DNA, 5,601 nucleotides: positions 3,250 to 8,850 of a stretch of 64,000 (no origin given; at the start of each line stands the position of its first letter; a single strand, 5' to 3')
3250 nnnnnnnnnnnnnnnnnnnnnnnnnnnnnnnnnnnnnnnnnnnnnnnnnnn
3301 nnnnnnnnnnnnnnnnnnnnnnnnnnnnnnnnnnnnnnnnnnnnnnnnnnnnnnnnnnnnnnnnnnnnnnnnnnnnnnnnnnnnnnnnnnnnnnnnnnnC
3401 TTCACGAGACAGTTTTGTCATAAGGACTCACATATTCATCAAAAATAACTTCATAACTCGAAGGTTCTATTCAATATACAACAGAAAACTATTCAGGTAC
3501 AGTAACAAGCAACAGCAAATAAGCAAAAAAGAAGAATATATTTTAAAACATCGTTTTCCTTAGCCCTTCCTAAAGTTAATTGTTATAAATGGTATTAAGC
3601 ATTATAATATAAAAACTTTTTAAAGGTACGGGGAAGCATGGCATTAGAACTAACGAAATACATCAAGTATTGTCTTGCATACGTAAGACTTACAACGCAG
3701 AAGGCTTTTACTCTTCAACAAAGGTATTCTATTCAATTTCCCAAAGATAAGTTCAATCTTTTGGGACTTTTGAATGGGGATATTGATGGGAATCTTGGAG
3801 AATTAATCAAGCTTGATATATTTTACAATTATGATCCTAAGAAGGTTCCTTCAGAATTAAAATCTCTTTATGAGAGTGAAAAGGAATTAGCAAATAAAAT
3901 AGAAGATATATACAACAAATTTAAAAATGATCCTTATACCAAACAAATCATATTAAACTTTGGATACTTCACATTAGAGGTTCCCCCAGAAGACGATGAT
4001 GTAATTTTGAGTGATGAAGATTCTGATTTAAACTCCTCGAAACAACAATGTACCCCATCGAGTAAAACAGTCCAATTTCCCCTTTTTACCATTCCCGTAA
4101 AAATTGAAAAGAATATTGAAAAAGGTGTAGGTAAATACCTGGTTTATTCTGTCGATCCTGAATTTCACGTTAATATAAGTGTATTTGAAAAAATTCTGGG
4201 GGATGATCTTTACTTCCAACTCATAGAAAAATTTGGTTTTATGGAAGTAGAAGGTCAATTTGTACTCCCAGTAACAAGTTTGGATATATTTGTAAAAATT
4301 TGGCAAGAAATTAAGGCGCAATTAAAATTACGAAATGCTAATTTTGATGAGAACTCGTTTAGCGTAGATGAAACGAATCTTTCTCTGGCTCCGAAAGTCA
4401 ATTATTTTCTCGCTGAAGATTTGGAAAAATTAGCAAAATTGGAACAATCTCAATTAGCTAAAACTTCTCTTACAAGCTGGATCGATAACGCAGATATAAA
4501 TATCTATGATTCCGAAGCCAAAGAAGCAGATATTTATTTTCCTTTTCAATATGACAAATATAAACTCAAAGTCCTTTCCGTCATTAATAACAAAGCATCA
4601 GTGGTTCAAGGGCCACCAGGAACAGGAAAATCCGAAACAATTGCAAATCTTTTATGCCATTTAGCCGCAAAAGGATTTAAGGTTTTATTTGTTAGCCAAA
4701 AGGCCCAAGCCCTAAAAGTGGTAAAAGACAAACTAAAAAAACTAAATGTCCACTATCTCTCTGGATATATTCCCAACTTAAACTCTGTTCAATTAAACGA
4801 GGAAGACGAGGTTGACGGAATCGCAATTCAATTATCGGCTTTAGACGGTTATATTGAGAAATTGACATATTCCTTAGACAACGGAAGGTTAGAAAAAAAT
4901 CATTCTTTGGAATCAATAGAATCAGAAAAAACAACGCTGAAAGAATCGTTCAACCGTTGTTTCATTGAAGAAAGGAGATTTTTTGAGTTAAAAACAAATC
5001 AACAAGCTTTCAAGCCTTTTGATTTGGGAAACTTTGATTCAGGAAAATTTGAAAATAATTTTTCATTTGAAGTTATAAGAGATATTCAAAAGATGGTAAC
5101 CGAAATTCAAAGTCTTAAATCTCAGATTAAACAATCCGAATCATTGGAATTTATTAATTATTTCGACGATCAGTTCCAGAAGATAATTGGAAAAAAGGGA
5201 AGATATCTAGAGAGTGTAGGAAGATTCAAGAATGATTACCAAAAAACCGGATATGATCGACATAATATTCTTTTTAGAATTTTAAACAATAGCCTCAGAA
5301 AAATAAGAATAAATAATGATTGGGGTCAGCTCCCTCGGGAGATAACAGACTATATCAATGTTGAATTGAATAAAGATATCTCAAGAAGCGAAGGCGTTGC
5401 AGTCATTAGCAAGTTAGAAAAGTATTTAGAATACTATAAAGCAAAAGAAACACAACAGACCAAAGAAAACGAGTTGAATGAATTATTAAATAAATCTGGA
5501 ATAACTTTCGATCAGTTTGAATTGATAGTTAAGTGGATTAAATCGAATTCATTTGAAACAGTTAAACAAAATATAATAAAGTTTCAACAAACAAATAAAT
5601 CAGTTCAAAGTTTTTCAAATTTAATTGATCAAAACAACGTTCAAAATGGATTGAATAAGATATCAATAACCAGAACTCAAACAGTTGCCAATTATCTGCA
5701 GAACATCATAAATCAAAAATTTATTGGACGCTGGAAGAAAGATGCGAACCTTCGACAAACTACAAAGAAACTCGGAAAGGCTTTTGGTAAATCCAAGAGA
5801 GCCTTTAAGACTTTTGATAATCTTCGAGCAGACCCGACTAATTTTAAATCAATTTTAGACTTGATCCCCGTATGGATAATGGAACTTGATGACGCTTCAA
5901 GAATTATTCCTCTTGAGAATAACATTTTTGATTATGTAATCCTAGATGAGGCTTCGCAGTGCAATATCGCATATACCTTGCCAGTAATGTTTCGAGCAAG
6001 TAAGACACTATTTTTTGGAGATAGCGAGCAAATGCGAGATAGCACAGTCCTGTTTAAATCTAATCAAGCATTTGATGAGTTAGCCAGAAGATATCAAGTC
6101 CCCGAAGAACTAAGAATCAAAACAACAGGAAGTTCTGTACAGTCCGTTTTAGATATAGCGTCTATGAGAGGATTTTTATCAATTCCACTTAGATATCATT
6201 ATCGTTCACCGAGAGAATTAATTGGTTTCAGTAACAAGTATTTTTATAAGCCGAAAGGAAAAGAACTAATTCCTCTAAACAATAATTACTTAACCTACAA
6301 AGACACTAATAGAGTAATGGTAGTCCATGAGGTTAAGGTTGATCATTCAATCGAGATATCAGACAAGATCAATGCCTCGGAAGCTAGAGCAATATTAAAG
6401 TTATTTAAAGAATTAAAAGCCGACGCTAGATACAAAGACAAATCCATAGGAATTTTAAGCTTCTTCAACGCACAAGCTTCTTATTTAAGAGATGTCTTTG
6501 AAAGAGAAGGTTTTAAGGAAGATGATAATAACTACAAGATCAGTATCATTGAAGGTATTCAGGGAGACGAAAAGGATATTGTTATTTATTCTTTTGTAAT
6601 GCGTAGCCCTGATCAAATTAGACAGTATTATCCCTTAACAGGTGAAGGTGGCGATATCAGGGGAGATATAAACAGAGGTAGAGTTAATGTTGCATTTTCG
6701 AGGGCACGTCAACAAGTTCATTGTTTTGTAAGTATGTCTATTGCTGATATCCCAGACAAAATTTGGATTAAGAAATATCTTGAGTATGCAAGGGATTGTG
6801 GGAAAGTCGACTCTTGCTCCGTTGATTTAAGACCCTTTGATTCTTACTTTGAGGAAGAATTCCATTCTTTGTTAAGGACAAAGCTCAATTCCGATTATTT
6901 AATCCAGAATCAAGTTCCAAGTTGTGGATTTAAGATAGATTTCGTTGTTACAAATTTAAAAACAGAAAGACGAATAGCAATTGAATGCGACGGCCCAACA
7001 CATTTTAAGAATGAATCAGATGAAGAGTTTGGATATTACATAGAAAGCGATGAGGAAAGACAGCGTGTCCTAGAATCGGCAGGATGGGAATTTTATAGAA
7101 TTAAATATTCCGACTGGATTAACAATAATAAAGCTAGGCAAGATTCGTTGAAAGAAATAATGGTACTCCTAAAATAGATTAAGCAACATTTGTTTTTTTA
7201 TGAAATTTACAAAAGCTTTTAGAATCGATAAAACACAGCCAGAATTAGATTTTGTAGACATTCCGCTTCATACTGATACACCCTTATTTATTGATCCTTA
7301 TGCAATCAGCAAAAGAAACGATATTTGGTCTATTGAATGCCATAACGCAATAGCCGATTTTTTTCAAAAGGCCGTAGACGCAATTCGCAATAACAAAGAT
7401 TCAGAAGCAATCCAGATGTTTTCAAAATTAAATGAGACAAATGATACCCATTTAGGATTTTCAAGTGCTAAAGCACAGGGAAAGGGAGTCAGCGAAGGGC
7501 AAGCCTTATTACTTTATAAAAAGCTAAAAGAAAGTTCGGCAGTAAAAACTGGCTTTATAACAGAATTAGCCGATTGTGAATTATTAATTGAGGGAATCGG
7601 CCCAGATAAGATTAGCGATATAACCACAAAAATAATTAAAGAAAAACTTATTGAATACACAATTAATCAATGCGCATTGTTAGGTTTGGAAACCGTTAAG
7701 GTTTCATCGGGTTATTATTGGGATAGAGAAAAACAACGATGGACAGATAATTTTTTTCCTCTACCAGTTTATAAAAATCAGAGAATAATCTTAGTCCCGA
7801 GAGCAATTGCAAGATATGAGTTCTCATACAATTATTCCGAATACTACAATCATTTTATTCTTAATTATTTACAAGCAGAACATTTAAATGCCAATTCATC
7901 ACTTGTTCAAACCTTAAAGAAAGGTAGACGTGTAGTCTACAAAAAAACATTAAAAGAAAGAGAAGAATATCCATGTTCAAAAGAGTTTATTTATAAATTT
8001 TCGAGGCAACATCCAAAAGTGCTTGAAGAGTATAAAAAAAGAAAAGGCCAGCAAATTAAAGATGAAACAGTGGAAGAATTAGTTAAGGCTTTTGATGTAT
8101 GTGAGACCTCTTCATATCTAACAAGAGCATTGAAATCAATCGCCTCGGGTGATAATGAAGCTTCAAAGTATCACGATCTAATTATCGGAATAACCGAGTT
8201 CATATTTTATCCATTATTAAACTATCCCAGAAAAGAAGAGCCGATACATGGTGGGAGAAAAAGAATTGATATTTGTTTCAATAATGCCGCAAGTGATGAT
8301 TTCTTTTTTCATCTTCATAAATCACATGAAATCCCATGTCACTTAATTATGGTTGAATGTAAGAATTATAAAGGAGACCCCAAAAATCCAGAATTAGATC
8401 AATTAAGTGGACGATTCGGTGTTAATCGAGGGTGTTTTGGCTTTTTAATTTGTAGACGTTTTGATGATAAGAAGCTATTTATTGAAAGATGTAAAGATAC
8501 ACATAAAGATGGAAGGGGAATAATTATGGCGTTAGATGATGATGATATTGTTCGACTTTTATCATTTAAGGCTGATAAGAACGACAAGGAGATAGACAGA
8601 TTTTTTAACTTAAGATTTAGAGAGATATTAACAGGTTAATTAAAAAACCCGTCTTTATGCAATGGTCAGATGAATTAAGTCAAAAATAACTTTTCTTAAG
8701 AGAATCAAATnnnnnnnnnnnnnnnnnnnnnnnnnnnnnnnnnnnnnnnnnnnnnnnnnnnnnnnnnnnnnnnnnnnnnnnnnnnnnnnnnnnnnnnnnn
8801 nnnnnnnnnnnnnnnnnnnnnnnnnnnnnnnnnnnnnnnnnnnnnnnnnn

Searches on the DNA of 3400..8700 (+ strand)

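Call 12: search_dna_similar(query=window:3400-8700:+, collection=plasmids, mode=near, max_rows=15)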
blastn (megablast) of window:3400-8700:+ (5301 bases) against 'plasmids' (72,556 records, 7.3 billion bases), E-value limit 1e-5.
No match.
